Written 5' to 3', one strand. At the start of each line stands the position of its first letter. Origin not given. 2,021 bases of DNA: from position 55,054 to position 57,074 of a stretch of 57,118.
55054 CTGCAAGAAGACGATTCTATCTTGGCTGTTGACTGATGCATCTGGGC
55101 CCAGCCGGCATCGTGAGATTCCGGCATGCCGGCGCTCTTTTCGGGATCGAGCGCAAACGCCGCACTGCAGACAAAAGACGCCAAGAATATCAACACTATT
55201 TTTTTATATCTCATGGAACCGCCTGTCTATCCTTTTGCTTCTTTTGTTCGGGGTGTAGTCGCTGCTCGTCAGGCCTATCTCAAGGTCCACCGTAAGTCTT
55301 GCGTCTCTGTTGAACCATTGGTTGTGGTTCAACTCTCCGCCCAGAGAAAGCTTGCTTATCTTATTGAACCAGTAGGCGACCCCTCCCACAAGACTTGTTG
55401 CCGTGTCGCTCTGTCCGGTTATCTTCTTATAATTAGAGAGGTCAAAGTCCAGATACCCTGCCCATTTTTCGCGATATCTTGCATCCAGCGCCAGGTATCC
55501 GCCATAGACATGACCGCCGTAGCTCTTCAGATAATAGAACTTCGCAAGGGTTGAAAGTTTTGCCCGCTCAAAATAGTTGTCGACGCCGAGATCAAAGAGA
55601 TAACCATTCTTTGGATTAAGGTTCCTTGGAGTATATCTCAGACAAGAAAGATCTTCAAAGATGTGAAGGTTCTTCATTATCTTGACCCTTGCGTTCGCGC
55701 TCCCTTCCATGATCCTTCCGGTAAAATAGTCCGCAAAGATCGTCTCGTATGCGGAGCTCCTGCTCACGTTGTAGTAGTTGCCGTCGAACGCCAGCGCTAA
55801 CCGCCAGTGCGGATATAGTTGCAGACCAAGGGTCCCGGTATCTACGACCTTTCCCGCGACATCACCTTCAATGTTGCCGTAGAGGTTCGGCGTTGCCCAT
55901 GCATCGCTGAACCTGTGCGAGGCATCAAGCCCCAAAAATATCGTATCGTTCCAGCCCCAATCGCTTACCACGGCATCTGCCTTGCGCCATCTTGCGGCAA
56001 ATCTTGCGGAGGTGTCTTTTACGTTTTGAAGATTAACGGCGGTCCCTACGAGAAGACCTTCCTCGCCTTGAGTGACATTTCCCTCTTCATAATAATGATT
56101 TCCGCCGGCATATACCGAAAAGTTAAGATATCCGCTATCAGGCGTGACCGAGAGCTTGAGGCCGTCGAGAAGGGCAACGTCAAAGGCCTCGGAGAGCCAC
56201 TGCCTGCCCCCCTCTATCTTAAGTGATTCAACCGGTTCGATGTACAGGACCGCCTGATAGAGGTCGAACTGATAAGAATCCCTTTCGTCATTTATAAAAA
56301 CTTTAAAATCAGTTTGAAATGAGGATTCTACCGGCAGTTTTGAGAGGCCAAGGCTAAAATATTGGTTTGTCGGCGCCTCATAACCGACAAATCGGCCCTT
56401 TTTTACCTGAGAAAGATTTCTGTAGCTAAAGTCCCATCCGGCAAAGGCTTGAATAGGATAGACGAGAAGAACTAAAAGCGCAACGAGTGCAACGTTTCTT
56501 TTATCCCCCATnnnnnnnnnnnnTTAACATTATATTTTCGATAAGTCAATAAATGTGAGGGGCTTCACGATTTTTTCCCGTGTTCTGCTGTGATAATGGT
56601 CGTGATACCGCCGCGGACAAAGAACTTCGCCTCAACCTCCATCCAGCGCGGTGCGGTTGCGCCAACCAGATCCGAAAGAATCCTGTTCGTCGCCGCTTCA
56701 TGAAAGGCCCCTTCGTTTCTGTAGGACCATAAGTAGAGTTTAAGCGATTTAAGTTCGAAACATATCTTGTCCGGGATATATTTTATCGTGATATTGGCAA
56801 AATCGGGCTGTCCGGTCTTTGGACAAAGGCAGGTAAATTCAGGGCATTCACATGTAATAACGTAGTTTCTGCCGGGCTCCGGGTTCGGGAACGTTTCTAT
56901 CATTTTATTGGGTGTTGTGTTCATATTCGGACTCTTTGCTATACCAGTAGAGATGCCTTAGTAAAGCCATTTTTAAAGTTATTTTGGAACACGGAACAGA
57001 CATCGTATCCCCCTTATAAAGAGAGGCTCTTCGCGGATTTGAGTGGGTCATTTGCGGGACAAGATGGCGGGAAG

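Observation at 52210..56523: Porin-cytochrome style four-gene cluster (beta-barrel + 4-haem + 2-haem lipoprotein + 9-haem lipoprotein): candidate extracellular electron-transfer conduit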

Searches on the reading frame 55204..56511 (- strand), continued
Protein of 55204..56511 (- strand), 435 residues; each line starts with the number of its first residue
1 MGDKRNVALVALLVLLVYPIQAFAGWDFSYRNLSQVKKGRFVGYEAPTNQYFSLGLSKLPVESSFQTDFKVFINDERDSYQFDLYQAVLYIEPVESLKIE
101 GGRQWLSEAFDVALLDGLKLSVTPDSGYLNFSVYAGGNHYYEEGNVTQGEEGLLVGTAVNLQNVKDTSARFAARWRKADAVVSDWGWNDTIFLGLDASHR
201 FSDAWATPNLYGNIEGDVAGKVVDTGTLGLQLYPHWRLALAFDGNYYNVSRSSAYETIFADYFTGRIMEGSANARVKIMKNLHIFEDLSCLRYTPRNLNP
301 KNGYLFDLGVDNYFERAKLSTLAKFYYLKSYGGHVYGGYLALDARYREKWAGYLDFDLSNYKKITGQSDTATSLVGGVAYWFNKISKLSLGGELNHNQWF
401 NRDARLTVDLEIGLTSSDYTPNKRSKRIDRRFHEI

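Call 53: find_encoding_contigs(protein=P0213, flank=6000, max_places=1)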
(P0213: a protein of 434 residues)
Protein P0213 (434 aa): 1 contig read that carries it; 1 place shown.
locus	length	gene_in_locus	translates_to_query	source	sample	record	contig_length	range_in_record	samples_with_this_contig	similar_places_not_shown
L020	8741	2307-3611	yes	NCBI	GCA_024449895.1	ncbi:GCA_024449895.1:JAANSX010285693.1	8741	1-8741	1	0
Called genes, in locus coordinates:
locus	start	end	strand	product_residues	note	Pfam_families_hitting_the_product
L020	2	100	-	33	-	?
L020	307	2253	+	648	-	PF00890:FAD_binding_2, PF01134:GIDA (weak), PF01266:DAO (faint), PF03486:HI0933_like (weak), PF07992:Pyr_redox_2 (weak), PF12831:FAD_oxidored, PF13450:NAD_binding_8, PF01593:Amino_oxidase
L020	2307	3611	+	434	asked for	-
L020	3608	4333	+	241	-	PF14537:Cytochrom_c3_2 (faint)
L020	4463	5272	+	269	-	PF00106:adh_short, PF08659:KR, PF13561:adh_short_C2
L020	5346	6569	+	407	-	PF01266:DAO (faint), PF01494:FAD_binding_3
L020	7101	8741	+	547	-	?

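Call 54: find_encoding_contigs(protein=P0250, flank=6000, max_places=1)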
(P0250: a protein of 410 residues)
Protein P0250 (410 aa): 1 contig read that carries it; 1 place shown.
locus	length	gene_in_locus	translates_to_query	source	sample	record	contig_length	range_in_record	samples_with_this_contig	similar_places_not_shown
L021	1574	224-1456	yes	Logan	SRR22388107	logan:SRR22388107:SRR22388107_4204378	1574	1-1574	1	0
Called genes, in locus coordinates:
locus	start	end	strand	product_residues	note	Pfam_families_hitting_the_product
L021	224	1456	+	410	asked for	-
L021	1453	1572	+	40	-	?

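Call 56: list_cluster_members(proteins=[P0128, P0129, P0131, P0145, P0164, P0183, P0197, P0210, P0213, P0230])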
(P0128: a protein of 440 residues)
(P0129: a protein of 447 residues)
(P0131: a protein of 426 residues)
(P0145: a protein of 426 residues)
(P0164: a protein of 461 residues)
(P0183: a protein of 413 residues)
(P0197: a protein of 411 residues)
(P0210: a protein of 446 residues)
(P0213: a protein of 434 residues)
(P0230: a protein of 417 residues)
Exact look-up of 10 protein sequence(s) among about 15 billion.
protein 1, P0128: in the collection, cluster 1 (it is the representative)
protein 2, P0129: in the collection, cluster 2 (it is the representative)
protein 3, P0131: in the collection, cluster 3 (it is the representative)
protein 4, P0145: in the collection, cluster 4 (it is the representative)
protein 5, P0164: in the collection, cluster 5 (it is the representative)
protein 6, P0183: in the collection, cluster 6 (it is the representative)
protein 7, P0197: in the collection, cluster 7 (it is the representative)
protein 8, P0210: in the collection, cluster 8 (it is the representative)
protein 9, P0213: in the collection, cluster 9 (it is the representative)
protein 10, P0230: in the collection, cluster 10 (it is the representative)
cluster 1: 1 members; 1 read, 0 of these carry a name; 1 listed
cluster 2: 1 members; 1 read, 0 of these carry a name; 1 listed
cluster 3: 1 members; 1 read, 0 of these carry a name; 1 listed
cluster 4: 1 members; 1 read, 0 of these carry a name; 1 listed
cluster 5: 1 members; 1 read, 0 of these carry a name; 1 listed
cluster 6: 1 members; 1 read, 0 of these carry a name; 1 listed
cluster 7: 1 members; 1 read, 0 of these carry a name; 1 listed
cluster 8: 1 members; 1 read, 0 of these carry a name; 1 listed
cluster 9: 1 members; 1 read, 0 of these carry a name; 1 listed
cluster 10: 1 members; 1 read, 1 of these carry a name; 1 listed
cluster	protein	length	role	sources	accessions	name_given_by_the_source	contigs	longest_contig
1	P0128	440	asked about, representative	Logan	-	-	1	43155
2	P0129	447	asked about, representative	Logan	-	-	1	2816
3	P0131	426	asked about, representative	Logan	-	-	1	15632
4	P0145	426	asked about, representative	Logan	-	-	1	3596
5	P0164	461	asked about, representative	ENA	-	-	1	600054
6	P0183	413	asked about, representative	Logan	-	-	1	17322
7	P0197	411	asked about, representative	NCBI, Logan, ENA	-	-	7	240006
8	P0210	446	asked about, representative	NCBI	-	-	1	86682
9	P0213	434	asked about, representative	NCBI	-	-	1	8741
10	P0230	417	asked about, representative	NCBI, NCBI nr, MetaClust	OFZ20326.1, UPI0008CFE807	MAG: hypothetical protein A2Z20_04500 [Bdellovibrionales bacterium RBG_16_40_8] | status=active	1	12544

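Call 58: fold_search(model_id=the predicted structure, library=pdb)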
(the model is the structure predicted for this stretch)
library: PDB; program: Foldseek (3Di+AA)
matches with E <= 10: 1063; with E <= 0.001: 318
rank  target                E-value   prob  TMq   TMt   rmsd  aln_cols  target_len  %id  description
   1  9fy9_D                1.7e-11  1.00  0.53  0.37  10.1       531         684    7  Cryo-EM structure of the type 1 chaperone-usher pilus FimD-tip complex (FimDHGFC) - Conformer 1 (released 2025-06-04)
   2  3rfz_B                7.3e-10  1.00  0.51  0.32  10.9       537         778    8  Crystal structure of the FimD usher bound to its cognate FimC:FimH substrate (released 2011-06-01)
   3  2vqi_B                2.2e-09  1.00  0.50  0.46   9.8       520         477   10  Structure of the P pilus usher (PapC) translocation pore (released 2008-05-27)
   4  7lhg_C                2.7e-09  1.00  0.50  0.30  12.8       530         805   10  Cryo-EM structure of E. coli P pilus tip assembly intermediate PapC-PapD-PapK-PapG in the first conformation (released 2021-08-11)
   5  8bys_A                5.5e-09  1.00  0.32  0.40  11.1       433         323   10  Outer membrane attachment porin OmpM1 from Veillonella parvula, native (released 2023-11-08)
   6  3rfz_E                6.7e-09  1.00  0.56  0.34  12.3       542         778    9  Crystal structure of the FimD usher bound to its cognate FimC:FimH substrate (released 2011-06-01)
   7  2vqi_A                6.7e-09  1.00  0.44  0.41  12.0       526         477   10  Structure of the P pilus usher (PapC) translocation pore (released 2008-05-27)
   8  3rbh_D                7.0e-09  1.00  0.40  0.42  10.8       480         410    8  Structure of alginate export protein AlgE from Pseudomonas aeruginosa (released 2011-07-27)
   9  9a32_MODEL_1_A        7.7e-09  1.00  0.31  0.35  13.7       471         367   12  Model of E. coli OmpC by in-cell photo-crosslinking MS and deep learning (released 2023-02-24)
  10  9bog_D                9.2e-09  1.00  0.52  0.31  10.8       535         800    8  Structural basis for adhesin secretion by the outer-membrane usher in type 1 pili (released 2024-10-09)
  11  8bym_A                1.4e-08  1.00  0.31  0.38  11.8       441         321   10  Outer membrane attachment porin OmpM1 from Veillonella parvula (released 2023-11-08)
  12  5ldt_A                1.5e-08  1.00  0.41  0.43  12.2       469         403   11  Crystal Structures of MOMP from Campylobacter jejuni (released 2016-10-26)
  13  8byt_A                1.5e-08  1.00  0.29  0.36  14.4       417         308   10  Outer membrane attachment porin OmpM1 from Veillonella parvula, C3 symmetry (released 2023-11-08)
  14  3rbh_C                1.6e-08  1.00  0.40  0.42  10.6       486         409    8  Structure of alginate export protein AlgE from Pseudomonas aeruginosa (released 2011-07-27)
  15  3rbh_A                1.7e-08  1.00  0.41  0.41  12.1       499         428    9  Structure of alginate export protein AlgE from Pseudomonas aeruginosa (released 2011-07-27)
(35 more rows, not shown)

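Call 73: list_cluster_members(proteins=[P0143, P0144, P0182, P0185, P0222, P0231, P0238, P0245, P0253, P0257])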
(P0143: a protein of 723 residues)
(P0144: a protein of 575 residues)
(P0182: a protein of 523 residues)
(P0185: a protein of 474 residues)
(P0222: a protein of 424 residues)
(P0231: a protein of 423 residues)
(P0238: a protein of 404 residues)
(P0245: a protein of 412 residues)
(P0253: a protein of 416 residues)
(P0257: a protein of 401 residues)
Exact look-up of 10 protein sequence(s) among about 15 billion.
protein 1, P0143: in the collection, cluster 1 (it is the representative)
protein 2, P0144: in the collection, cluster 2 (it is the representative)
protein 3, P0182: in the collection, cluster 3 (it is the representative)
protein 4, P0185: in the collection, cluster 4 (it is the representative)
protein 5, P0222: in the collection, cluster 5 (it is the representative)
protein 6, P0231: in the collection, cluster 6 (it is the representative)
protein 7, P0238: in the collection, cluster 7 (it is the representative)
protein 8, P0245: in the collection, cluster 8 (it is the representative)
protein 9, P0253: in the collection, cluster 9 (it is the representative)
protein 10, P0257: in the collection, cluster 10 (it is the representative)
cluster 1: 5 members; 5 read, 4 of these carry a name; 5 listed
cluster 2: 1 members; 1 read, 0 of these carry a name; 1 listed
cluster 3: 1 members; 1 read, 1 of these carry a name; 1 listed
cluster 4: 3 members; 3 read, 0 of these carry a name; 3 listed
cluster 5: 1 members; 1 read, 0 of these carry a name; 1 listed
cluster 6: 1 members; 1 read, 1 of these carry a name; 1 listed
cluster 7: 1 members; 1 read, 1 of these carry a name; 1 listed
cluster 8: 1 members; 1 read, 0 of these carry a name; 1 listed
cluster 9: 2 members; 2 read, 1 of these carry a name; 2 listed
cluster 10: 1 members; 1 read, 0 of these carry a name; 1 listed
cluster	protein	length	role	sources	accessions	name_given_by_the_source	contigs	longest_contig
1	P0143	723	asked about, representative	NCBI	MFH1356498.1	MAG: hypothetical protein ABII18_05125 [bacterium]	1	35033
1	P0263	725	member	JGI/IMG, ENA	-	hypothetical protein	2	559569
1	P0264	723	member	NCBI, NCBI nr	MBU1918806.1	hypothetical protein KKF63_11835 [bacterium] | hypothetical protein [bacterium]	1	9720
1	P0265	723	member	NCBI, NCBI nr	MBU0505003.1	hypothetical protein KJ708_03330 [bacterium] | hypothetical protein [bacterium]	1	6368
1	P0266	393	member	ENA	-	-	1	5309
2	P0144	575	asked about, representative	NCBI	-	-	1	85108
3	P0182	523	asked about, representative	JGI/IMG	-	hypothetical protein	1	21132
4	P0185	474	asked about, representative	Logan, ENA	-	-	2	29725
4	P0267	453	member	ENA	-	-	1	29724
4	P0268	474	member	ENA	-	-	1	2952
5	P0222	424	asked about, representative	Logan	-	-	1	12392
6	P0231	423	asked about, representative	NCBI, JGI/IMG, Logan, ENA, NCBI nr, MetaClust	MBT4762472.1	MAG: hypothetical protein HOO06_12290 [Bdellovibrionaceae bacterium] | hypothetical protein | hypothetical protein [Pseudobdellovibrionaceae bacterium]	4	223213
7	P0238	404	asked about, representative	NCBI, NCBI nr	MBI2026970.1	MAG: hypothetical protein HYS98_04095 [Deltaproteobacteria bacterium] | hypothetical protein [Deltaproteobacteria bacterium]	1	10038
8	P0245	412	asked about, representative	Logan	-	-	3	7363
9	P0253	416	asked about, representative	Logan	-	-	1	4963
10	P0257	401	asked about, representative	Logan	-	-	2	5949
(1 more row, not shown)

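Call 93: search_protein_families(library=pfam, proteins=[L010:11875-13281:-, L010:6957-7994:+], max_evalue=0.01)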
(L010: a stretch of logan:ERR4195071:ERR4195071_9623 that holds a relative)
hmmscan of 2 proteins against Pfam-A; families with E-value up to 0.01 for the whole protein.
L010:11875-13281:- (468 aa): 6 families
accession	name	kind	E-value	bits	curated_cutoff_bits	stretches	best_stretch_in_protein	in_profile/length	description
PF09699.15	Paired_CXXCH_1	-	5.8e-32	109.6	20.6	5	194-226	6-38/41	Doubled CXXCH motif (Paired_CXXCH_1)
PF22113.1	Mtrc-MtrF_II-IV_dom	-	2.9e-12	46.9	30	1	350-462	25-131/176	Outer membrane cytochrome MtrC/MtrF-like, domains II/IV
PF14522.11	Cytochrome_C7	-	4.7e-10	39.6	24.8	1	219-277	15-67/67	Cytochrome c7 and related cytochrome c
PF14537.11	Cytochrom_c3_2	-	6.2e-06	27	25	2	196-277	8-79/79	Cytochrome c3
PF22678.1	Cytochrom_c_NrfB-like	-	0.0003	21.7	27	0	158-223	21-89/89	Cytochrome c-type protein NrfB-like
PF02085.21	Cytochrom_CIII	-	0.0022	18.8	22.9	0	57-149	18-101/101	Class III cytochrome C family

L010:6957-7994:+ (345 aa): 5 families
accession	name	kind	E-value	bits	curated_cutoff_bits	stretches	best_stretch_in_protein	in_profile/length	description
PF09699.15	Paired_CXXCH_1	-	4.5e-44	148.3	20.6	5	209-250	1-38/41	Doubled CXXCH motif (Paired_CXXCH_1)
PF14522.11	Cytochrome_C7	-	8.2e-12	45.2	24.8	1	272-336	5-56/67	Cytochrome c7 and related cytochrome c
PF14537.11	Cytochrom_c3_2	-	1.1e-11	45.4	25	1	153-228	6-71/79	Cytochrome c3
PF02085.21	Cytochrom_CIII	-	6.6e-05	23.6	22.9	0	40-135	22-101/101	Class III cytochrome C family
PF22678.1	Cytochrom_c_NrfB-like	-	0.004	18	27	0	179-249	1-66/89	Cytochrome c-type protein NrfB-like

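Call 99: search_protein_families(library=ncbifam, alignment_id=A3, max_evalue=0.01)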
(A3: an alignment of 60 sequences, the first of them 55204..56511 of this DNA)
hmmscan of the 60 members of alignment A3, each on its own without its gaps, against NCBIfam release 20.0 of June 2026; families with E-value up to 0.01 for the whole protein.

A. member 1, window:55204-56511:- (435 aa): 0 families

B. families by the number of members that match (of 60 scanned): 3 families
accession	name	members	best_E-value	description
NF033923.0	opr_proin_2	1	0.002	Opr family porin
NF041027.1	GSU2204_Se_pt_1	1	0.0079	GSU2204 family CXXCH-containing (seleno)protein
TIGR01414.1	autotrans_barl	1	0.0093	autotransporter outer membrane beta-barrel domain-containing protein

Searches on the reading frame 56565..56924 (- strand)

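Call 76: search_protein_families(library=pfam, proteins=[window:56565-56924:-], max_evalue=0.001)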
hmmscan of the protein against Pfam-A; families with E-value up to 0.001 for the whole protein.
window:56565-56924:- (119 aa): 1 family
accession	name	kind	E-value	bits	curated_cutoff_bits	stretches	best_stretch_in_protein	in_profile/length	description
PF14489.11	QueF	-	2.2e-33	114.7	27.3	1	40-118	1-79/81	QueF-like protein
